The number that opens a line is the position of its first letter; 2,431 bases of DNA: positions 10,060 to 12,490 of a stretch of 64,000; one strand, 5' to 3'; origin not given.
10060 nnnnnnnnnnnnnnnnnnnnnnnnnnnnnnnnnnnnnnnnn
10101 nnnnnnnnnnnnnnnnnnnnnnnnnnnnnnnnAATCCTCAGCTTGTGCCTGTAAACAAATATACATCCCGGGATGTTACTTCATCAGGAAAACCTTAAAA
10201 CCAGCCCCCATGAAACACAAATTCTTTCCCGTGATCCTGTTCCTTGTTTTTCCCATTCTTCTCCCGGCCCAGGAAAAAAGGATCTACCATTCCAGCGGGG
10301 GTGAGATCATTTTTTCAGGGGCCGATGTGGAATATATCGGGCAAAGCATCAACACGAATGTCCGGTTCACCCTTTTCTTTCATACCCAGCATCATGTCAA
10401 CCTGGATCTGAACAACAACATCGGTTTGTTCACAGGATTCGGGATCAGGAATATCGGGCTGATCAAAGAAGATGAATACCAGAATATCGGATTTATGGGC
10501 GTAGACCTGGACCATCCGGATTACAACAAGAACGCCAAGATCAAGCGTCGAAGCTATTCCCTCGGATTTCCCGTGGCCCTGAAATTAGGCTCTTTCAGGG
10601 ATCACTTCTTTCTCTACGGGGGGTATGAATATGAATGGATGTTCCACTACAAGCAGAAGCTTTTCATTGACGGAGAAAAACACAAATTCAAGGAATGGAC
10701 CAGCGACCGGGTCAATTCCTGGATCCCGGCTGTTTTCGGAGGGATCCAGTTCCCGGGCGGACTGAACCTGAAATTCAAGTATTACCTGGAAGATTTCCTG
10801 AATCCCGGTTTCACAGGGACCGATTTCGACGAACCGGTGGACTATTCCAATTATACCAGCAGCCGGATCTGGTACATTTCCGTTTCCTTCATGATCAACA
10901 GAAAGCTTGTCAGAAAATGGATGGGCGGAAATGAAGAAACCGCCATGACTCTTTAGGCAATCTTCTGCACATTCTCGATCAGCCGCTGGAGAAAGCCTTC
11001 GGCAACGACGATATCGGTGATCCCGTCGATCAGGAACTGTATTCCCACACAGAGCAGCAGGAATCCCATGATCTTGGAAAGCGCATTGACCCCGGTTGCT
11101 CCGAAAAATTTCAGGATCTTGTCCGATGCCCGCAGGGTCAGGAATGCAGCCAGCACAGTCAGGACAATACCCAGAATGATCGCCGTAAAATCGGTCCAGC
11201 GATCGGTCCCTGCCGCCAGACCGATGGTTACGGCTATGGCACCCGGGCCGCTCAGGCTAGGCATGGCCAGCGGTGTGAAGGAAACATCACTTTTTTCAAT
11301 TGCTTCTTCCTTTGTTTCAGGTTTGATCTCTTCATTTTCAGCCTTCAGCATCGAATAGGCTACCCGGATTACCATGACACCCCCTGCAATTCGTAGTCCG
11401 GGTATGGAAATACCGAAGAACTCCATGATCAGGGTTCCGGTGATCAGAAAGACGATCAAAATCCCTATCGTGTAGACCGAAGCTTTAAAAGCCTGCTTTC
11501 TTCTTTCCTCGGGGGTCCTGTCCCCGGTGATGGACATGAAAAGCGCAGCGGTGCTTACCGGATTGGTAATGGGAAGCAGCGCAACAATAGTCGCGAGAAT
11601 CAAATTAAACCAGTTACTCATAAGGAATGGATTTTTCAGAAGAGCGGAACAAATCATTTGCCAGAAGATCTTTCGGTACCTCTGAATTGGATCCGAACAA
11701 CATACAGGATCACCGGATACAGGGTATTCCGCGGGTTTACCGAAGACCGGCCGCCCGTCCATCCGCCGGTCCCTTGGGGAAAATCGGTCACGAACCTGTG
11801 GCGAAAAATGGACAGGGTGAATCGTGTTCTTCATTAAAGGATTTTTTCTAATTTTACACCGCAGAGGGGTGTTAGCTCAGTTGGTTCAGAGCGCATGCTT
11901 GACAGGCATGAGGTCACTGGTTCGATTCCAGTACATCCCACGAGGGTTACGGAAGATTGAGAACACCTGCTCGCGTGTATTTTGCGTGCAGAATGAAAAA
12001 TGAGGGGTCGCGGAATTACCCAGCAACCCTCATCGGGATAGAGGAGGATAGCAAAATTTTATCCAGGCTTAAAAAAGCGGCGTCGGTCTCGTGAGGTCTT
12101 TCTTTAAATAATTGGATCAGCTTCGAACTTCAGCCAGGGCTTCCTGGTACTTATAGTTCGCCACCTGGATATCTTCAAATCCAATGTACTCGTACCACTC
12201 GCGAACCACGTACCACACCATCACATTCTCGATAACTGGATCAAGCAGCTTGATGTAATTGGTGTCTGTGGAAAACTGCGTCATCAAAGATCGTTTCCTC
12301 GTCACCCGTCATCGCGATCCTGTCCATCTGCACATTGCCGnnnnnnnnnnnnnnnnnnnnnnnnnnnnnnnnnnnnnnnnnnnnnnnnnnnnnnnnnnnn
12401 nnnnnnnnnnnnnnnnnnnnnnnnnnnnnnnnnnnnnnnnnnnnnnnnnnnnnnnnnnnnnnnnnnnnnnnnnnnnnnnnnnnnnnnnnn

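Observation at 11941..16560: Mosaic, decayed islet directly 3' of tRNA-Val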

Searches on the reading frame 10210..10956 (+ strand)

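Call 97: search_protein_families(library=pfam, max_evalue=0.01, proteins=[L118:490-1128:-, L118:1832-2590:-, L118:2602-2811:-, L118:2926-3465:-, L118:3763-4110:-, L118:4573-5472:-])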
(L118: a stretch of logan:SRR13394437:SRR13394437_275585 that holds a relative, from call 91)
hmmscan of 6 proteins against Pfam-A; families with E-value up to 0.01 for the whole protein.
L118:490-1128:- (212 aa): 1 family
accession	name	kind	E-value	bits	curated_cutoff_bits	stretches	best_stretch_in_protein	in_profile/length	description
PF20712.2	CyanoTRADDas_TM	-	4.4e-15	56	24.3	1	85-152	1-65/68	Cyanobacterial TRADD-N associated 2-Transmembrane domain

L118:1832-2590:- (252 aa): 2 families
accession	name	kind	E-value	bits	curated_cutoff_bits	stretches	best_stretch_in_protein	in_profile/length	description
PF13365.12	Trypsin_2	-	1.6e-08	35.8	27.6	1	49-192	1-135/144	Trypsin-like peptidase domain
PF00089.32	Trypsin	-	0.00097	19.4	20.6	1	58-214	33-202/220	Trypsin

L118:2602-2811:- (69 aa): 0 families

L118:2926-3465:- (179 aa): 2 families
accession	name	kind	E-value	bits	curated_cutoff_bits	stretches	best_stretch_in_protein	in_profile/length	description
PF09787.14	Golgin_A5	-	0.0024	17.9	31.7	1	39-154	17-129/305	Golgin subfamily A member 5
PF11559.13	ADIP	-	0.0028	18.2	34.3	1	53-119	64-130/151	Afadin- and alpha -actinin-Binding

L118:3763-4110:- (115 aa): 1 family
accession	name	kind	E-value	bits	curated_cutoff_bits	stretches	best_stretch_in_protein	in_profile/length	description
PF08239.17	SH3_3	-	0.00084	19.9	27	1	73-110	14-52/54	Bacterial SH3 domain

L118:4573-5472:- (300 aa): 1 family
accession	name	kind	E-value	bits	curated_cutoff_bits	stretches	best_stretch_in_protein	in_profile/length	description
PF09414.15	RNA_ligase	-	2e-18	67.6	27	1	28-196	4-171/171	RNA ligase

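Call 98: search_protein_families(library=phrogs, max_evalue=0.01, proteins=[L118:490-1128:-, L118:1832-2590:-, L118:2602-2811:-, L118:2926-3465:-, L118:3763-4110:-, L118:4573-5472:-])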
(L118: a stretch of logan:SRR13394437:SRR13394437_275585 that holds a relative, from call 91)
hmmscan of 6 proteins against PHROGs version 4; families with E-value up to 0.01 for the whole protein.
L118:490-1128:- (212 aa): 0 families

L118:1832-2590:- (252 aa): 1 family
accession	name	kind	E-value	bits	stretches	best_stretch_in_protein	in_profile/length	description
phrog_9683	-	other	5.2e-05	23.8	1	9-235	9-212/233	protease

L118:2602-2811:- (69 aa): 0 families

L118:2926-3465:- (179 aa): 1 family
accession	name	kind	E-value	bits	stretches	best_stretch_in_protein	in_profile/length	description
phrog_11413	-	unknown function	0.0051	17.8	1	71-157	54-137/203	-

L118:3763-4110:- (115 aa): 0 families

L118:4573-5472:- (300 aa): 1 family
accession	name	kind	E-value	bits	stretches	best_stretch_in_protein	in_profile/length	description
phrog_548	-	DNA, RNA and nucleotide metabolism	6.1e-41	141.7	1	5-247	3-284/341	RNA ligase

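Call 113: search_protein_families(library=pfam, max_evalue=0.01, proteins=[L121:2-625:-, P0051])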
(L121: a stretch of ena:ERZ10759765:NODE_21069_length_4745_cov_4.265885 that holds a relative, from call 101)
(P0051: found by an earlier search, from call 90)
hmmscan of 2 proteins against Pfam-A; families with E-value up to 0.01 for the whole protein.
L121:2-625:- (208 aa): 2 families
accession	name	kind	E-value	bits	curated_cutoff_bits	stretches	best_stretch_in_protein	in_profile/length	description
PF13884.11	Peptidase_S74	-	3.9e-13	49.9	22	1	79-147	1-58/58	Chaperone of endosialidase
PF04102.17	SlyX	-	0.0036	18.4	30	1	168-203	24-59/67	SlyX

P0051 (503 aa): 2 families
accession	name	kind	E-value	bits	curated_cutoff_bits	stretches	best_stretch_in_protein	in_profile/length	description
PF18962.6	Por_Secre_tail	-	1.5e-07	32.1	27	1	413-501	1-75/75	Secretion system C-terminal sorting domain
PF19408.5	PKD_6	-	6.8e-05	23.6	25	1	338-400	22-82/82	PKD-like domain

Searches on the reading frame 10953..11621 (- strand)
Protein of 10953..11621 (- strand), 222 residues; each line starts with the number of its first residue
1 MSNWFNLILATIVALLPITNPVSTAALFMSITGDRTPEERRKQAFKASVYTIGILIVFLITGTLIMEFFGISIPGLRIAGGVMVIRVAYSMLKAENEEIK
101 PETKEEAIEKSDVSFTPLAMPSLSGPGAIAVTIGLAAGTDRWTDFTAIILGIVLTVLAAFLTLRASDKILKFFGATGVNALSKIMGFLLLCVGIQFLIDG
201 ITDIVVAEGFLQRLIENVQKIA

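Call 28: find_encoding_contigs(protein=window:10953-11621:-, flank=10000, max_places=10)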
Protein window:10953-11621:- (222 aa): 2 contigs read that carry it; 1 place shown.
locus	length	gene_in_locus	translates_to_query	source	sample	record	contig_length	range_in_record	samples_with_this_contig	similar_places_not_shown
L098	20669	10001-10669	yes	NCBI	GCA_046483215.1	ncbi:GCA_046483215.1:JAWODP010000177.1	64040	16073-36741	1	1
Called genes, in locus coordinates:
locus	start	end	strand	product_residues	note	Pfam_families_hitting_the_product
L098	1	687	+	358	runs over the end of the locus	PF00586:AIRS, PF02769:AIRS_C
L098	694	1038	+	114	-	PF01155:HypA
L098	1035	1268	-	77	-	-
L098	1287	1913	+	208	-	PF02492:cobW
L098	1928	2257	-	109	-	PF04794:YdjC (weak)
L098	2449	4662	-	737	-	PF00266:Aminotran_5, PF01041:DegT_DnrJ_EryC1, PF01212:Beta_elim_lyase, PF00586:AIRS, PF02769:AIRS_C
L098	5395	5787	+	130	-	-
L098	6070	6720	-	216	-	PF13568:OMP_b-brl_2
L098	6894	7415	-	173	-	PF18962:Por_Secre_tail (weak)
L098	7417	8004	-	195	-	-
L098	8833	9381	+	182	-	PF09414:RNA_ligase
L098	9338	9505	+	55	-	-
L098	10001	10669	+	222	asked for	PF01914:MarC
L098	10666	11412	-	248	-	-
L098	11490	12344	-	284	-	PF01063:Aminotran_4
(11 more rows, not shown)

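Call 29: find_related_loci(query=window:10953-11621:-, collection=metagenome_contigs, flank=10000)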
Query window:10953-11621:- (222 aa) in metagenome_contigs; peptide patterns used: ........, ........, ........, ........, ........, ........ (x = any residue, [..] = any of these).
279 stretches matched a pattern; 12 encode a relative of the query (tblastn E <= 1e-3); 12 distinct loci.
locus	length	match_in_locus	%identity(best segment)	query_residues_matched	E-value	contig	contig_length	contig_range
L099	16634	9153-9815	74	1-221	2e-107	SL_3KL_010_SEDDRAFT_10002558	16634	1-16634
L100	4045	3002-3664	74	1-221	3e-108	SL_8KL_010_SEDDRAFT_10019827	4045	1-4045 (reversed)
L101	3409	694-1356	72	1-221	9e-108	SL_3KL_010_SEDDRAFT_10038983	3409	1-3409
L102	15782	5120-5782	74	1-221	9e-105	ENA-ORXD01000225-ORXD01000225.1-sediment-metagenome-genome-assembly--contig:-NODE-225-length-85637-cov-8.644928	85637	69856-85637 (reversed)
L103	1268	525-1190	71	1-222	2e-112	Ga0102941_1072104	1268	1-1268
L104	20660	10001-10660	59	3-221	1e-79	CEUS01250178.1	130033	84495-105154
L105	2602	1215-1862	57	2-216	1e-76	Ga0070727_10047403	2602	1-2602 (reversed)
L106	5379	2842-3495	52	4-220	2e-70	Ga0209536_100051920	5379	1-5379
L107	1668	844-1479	48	9-219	4e-62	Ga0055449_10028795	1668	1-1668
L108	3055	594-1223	36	1-203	1e-42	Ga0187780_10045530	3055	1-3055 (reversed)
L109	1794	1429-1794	35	1-121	2e-20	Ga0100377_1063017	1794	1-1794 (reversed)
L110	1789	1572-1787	46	20-91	7e-13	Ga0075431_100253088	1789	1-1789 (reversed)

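Call 90: list_cluster_members(proteins=[window:10953-11621:-, window:15629-15838:-, window:13618-14205:+, window:14207-14728:+, window:10210-10956:+, L116:5980-6690:-, L116:7057-7620:-, L116:6707-7045:-, L116:8856-9560:+])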
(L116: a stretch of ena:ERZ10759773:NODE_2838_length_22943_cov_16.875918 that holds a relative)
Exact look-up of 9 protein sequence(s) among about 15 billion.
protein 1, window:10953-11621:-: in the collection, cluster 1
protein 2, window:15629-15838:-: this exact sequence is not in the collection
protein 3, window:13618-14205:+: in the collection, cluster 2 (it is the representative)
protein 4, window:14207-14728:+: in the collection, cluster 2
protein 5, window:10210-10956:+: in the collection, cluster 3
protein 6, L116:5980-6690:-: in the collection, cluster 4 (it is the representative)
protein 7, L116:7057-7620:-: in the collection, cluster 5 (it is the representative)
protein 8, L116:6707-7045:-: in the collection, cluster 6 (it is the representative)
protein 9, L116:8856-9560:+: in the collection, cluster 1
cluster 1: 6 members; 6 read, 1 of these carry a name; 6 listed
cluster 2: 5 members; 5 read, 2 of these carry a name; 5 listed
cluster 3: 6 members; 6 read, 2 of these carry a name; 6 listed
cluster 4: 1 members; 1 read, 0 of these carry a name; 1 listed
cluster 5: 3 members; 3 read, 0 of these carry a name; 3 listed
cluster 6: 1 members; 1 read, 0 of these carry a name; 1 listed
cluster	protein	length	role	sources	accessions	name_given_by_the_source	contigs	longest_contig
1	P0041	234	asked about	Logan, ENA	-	-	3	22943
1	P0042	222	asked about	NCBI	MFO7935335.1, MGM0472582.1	MAG: MarC family NAAT transporter [Bacteroidales bacterium]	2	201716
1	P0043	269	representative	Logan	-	-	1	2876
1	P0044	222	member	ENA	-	-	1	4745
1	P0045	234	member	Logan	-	-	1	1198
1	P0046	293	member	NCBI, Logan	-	-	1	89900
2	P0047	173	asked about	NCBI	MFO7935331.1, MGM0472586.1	MAG: T9SS type A sorting domain-containing protein [Bacteroidales bacterium]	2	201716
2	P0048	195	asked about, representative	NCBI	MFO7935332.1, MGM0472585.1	MAG: hypothetical protein R6U78_14780 [Bacteroidales bacterium]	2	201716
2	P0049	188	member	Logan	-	-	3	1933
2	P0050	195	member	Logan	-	-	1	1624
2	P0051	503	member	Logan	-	-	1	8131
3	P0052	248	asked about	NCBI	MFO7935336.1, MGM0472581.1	MAG: hypothetical protein R6U78_14805 [Bacteroidales bacterium]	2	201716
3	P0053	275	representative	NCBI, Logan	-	-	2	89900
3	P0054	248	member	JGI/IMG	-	hypothetical protein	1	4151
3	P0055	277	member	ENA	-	-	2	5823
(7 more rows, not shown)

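Call 91: find_encoding_contigs(protein=P0051, flank=10000, max_places=4)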
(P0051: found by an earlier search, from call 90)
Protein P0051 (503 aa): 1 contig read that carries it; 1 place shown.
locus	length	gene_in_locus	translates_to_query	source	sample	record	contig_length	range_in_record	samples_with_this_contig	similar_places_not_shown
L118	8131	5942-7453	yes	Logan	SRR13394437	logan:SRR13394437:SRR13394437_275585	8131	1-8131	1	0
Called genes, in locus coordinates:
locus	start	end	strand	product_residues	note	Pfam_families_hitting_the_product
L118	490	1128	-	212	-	PF20712:CyanoTRADDas_TM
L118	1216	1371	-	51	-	-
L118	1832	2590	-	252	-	PF13365:Trypsin_2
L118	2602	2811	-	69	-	-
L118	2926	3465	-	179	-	-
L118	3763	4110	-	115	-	-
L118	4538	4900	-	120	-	-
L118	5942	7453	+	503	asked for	PF18962:Por_Secre_tail (faint)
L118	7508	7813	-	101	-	PF01797:Y1_Tnp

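Call 92: find_encoding_contigs(protein=P0046, flank=10000, max_places=4)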
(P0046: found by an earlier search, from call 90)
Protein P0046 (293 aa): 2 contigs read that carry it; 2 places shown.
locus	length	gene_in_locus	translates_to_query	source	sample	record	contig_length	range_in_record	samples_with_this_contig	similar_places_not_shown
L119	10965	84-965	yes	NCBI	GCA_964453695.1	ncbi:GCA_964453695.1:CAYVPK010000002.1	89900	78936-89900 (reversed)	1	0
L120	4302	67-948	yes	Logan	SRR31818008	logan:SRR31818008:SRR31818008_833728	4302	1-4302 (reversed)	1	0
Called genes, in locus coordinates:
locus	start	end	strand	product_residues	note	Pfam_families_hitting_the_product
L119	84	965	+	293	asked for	PF01914:MarC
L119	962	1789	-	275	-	-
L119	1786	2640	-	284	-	PF01063:Aminotran_4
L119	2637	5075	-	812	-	PF12704:MacB_PCD, PF02687:FtsX, PF12704:MacB_PCD (weak), PF02687:FtsX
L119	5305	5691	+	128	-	PF00072:Response_reg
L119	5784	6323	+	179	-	PF02620:YceD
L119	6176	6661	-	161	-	-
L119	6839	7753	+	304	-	PF00108:Thiolase_N, PF08392:FAE1_CUT1_RppA (faint), PF08545:ACP_syn_III, PF08541:ACP_syn_III_C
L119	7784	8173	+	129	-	PF04519:Bactofilin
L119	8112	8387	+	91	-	PF09527:ATPase_gene1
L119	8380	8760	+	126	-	-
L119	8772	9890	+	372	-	PF28541:DUF8433, PF00119:ATP-synt_A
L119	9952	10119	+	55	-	PF00137:ATP-synt_C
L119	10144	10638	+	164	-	PF00430:ATP-synt_B, PF02326:YMF19 (weak)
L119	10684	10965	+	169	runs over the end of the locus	PF00213:OSCP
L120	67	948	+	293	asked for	PF01914:MarC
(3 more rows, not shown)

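Call 97: search_protein_families(library=pfam, max_evalue=0.01, proteins=[L118:490-1128:-, L118:1832-2590:-, L118:2602-2811:-, L118:2926-3465:-, L118:3763-4110:-, L118:4573-5472:-])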
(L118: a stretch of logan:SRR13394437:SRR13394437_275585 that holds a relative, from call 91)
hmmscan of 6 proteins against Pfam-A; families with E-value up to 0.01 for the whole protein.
L118:490-1128:- (212 aa): 1 family
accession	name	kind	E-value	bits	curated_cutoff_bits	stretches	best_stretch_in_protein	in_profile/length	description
PF20712.2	CyanoTRADDas_TM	-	4.4e-15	56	24.3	1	85-152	1-65/68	Cyanobacterial TRADD-N associated 2-Transmembrane domain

L118:1832-2590:- (252 aa): 2 families
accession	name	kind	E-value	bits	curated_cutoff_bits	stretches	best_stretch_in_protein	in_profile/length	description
PF13365.12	Trypsin_2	-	1.6e-08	35.8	27.6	1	49-192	1-135/144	Trypsin-like peptidase domain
PF00089.32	Trypsin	-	0.00097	19.4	20.6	1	58-214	33-202/220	Trypsin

L118:2602-2811:- (69 aa): 0 families

L118:2926-3465:- (179 aa): 2 families
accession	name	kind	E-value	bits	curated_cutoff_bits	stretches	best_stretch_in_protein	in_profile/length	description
PF09787.14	Golgin_A5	-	0.0024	17.9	31.7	1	39-154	17-129/305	Golgin subfamily A member 5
PF11559.13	ADIP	-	0.0028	18.2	34.3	1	53-119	64-130/151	Afadin- and alpha -actinin-Binding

L118:3763-4110:- (115 aa): 1 family
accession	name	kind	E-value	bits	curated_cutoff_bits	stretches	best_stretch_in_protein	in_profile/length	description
PF08239.17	SH3_3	-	0.00084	19.9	27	1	73-110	14-52/54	Bacterial SH3 domain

L118:4573-5472:- (300 aa): 1 family
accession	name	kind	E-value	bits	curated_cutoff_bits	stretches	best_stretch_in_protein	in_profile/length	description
PF09414.15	RNA_ligase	-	2e-18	67.6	27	1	28-196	4-171/171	RNA ligase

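Call 98: search_protein_families(library=phrogs, max_evalue=0.01, proteins=[L118:490-1128:-, L118:1832-2590:-, L118:2602-2811:-, L118:2926-3465:-, L118:3763-4110:-, L118:4573-5472:-])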
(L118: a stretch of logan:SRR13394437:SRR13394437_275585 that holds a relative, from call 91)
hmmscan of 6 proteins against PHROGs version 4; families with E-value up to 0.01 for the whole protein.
L118:490-1128:- (212 aa): 0 families

L118:1832-2590:- (252 aa): 1 family
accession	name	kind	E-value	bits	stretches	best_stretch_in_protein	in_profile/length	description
phrog_9683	-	other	5.2e-05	23.8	1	9-235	9-212/233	protease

L118:2602-2811:- (69 aa): 0 families

L118:2926-3465:- (179 aa): 1 family
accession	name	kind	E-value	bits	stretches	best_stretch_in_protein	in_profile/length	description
phrog_11413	-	unknown function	0.0051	17.8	1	71-157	54-137/203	-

L118:3763-4110:- (115 aa): 0 families

L118:4573-5472:- (300 aa): 1 family
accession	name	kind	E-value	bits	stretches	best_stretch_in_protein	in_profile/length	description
phrog_548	-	DNA, RNA and nucleotide metabolism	6.1e-41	141.7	1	5-247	3-284/341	RNA ligase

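Call 101: find_encoding_contigs(protein=P0044, flank=10000, max_places=4)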
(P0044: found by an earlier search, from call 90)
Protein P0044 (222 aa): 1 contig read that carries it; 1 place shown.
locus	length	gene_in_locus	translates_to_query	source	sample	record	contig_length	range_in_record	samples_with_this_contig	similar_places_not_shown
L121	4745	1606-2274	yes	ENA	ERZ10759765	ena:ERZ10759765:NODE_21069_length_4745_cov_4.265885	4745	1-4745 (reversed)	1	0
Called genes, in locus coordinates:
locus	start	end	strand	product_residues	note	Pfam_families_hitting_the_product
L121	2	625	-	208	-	?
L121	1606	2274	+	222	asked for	PF01914:MarC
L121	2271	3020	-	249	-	-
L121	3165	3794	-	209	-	PF18197:TTHB210-like (weak)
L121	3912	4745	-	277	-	?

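Call 102: find_encoding_contigs(protein=P0043, flank=10000, max_places=4)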
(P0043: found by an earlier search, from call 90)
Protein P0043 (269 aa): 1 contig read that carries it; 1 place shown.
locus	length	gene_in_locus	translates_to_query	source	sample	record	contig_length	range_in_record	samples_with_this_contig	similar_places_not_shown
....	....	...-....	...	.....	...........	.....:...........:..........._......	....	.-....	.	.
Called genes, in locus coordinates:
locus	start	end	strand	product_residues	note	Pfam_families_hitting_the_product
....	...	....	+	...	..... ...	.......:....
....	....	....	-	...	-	-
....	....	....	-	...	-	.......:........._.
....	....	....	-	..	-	?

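Call 113: search_protein_families(library=pfam, max_evalue=0.01, proteins=[L121:2-625:-, P0051])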
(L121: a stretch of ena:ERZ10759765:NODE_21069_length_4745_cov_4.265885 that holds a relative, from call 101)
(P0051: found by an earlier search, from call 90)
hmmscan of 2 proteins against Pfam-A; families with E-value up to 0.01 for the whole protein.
L121:2-625:- (208 aa): 2 families
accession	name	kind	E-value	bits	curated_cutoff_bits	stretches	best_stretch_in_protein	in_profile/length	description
PF13884.11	Peptidase_S74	-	3.9e-13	49.9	22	1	79-147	1-58/58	Chaperone of endosialidase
PF04102.17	SlyX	-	0.0036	18.4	30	1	168-203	24-59/67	SlyX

P0051 (503 aa): 2 families
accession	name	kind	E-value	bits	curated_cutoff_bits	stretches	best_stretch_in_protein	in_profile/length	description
PF18962.6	Por_Secre_tail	-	1.5e-07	32.1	27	1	413-501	1-75/75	Secretion system C-terminal sorting domain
PF19408.5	PKD_6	-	6.8e-05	23.6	25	1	338-400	22-82/82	PKD-like domain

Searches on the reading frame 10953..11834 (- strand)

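Call 6: search_protein_families(library=pfam, max_evalue=0.1, proteins=[window:10953-11834:-])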
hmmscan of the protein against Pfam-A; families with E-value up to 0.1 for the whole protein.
window:10953-11834:- (293 aa): 5 families
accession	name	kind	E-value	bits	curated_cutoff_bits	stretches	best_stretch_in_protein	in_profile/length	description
PF01914.23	MarC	-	1.1e-55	188.7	23.9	1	76-275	1-202/203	MarC family integral membrane protein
PF03741.22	TerC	-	0.0018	18.4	27.8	1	99-247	17-125/178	Integral membrane protein TerC family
PF04506.18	Rft-1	-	0.016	14.4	23.8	1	113-241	386-506/512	Rft protein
PF21420.2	Tautomerase-like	-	0.035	14.4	27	1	103-120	8-25/45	Tautomerase-like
PF04246.17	RseC_MucC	-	0.06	13.7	24.4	0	112-173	60-121/130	Positive regulator of sigma(E), RseC/MucC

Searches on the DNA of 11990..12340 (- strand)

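Call 99: search_dna_similar(query=window:11990-12340:-, collection=phages, mode=distant, max_evalue=0.001, max_rows=8)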
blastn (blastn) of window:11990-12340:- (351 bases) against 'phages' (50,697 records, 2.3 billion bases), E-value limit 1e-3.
No match.

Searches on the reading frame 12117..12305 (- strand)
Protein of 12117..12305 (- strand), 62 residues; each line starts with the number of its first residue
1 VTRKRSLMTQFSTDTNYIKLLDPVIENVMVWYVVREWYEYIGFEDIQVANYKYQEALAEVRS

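Call 6: search_protein_families(library=pfam, max_evalue=0.1, proteins=[window:12117-12305:-])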
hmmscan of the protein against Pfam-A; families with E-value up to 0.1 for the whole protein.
window:12117-12305:- (62 aa): 1 family
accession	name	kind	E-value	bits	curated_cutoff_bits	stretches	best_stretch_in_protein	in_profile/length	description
PF23996.1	DUF7314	-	0.028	15.1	27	1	17-54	5-42/87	Domain of unknown function (DUF7314)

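Call 7: search_protein_families(library=phrogs, max_evalue=0.01, proteins=[window:12117-12305:-])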
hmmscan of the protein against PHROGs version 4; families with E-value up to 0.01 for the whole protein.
window:12117-12305:- (62 aa): 0 families

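Call 100: search_dna_similar(query=window:12120-12302:-, collection=phages, mode=protein, max_evalue=0.1, max_rows=8)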
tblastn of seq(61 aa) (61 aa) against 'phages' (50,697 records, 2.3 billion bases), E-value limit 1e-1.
No match.
